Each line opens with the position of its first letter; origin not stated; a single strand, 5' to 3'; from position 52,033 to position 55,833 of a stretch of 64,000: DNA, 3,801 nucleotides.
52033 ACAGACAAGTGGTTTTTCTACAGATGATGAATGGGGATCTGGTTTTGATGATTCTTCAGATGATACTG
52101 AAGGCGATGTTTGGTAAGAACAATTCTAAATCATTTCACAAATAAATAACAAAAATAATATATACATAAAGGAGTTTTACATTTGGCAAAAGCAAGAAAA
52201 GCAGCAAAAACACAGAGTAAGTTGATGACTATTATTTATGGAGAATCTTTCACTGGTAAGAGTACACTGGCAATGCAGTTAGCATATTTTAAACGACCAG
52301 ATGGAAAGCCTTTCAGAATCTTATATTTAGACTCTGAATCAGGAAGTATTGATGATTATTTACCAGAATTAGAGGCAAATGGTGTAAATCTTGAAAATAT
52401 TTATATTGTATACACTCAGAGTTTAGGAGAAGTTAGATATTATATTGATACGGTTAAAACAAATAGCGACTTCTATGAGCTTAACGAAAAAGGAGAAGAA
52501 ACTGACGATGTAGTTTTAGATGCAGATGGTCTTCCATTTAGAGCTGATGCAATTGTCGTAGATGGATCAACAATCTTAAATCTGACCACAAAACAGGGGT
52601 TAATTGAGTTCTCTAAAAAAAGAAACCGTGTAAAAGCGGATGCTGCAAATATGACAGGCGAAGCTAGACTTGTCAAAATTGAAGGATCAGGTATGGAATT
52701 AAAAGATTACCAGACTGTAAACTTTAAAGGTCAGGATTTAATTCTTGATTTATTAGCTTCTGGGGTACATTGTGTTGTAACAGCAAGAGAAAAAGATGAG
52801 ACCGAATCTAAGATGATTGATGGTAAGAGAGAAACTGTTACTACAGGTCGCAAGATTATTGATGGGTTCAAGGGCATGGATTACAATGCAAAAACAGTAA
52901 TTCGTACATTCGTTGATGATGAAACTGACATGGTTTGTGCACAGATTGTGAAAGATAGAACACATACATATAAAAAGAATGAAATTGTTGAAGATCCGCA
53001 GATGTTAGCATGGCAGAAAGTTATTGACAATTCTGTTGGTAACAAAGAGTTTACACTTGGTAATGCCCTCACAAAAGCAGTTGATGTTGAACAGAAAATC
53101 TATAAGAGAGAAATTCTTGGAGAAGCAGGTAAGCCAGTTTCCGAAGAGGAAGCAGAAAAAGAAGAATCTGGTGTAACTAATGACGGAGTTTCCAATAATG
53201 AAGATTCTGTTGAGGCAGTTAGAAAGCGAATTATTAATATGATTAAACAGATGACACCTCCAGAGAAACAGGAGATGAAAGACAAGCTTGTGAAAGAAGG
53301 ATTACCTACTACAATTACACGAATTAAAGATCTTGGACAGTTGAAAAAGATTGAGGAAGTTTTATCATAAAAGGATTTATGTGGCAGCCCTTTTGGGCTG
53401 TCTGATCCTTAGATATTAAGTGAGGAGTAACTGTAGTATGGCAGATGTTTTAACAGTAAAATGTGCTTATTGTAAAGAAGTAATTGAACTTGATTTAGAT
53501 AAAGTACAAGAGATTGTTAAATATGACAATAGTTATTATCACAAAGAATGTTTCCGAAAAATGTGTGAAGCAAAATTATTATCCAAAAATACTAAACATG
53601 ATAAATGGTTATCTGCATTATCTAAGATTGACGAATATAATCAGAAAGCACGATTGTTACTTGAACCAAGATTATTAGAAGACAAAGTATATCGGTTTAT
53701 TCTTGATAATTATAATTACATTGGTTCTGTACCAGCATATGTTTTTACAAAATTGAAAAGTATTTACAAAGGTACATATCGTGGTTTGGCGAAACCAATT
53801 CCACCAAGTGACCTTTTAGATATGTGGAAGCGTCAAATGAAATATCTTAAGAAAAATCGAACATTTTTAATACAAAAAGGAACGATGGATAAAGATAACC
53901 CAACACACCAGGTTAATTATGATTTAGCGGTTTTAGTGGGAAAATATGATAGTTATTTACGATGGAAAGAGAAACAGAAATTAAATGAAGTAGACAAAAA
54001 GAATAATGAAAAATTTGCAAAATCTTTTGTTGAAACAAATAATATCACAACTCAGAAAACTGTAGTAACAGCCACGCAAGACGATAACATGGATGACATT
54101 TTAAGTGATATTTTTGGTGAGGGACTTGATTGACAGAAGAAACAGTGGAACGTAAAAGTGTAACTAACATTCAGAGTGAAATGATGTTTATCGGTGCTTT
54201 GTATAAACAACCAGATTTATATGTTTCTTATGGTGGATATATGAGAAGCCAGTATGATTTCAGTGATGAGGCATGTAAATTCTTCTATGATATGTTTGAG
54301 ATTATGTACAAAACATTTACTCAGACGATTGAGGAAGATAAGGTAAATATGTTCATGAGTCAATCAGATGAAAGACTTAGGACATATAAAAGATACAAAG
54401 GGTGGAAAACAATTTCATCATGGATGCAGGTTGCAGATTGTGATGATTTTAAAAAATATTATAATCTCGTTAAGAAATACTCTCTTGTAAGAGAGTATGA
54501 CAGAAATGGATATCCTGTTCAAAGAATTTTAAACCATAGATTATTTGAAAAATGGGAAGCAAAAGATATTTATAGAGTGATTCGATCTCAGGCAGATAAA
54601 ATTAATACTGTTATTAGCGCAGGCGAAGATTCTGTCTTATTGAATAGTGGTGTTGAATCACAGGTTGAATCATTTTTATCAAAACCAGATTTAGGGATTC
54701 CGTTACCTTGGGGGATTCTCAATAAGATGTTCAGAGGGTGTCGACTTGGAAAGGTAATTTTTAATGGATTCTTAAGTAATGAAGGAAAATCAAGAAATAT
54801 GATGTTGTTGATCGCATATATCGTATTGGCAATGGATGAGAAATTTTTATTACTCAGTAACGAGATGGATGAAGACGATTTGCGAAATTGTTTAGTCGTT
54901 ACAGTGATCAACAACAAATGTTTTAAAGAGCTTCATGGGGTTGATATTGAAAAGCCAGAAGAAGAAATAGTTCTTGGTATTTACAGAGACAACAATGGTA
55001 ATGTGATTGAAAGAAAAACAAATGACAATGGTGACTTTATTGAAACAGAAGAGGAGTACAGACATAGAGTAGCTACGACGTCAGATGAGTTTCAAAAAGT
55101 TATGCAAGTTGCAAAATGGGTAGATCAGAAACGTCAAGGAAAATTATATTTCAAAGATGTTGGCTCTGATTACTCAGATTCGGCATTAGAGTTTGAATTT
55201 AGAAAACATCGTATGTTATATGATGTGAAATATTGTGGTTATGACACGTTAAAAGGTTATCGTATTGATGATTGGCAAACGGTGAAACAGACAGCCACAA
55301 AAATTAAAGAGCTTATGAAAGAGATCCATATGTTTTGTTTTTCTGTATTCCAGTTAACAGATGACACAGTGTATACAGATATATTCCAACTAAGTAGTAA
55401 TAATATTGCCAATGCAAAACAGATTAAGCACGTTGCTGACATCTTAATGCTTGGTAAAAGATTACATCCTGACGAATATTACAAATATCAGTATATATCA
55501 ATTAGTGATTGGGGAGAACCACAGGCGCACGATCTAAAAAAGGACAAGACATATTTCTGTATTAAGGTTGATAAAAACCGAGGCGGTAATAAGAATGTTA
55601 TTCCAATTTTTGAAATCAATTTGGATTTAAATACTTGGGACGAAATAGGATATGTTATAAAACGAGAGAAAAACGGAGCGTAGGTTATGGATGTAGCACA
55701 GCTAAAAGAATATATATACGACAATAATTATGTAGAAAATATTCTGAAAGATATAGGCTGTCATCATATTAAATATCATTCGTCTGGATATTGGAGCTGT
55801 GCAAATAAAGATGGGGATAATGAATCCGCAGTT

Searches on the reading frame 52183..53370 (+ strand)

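Call 54: search_protein_families(library=phrogs, proteins=[window:52183-53370:+], max_evalue=0.00001)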
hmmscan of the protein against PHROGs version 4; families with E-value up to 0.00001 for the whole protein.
window:52183-53370:+ (395 aa): 2 families
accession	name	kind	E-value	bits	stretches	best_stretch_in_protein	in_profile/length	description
phrog_1366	-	unknown function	2.1e-21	77.8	1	1-353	2-293/307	-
phrog_124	-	DNA, RNA and nucleotide metabolism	1.1e-06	29.3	1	6-346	36-316/382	Sak4-like ssDNA annealing protein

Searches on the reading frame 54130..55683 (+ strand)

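Call 54: search_protein_families(library=phrogs, proteins=[window:54130-55683:+], max_evalue=0.00001)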
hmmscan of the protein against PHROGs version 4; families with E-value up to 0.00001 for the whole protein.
window:54130-55683:+ (517 aa): 1 family
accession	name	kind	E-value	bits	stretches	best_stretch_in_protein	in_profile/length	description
phrog_19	-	DNA, RNA and nucleotide metabolism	4.6e-26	92.8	1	12-507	159-582/621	DnaB-like replicative helicase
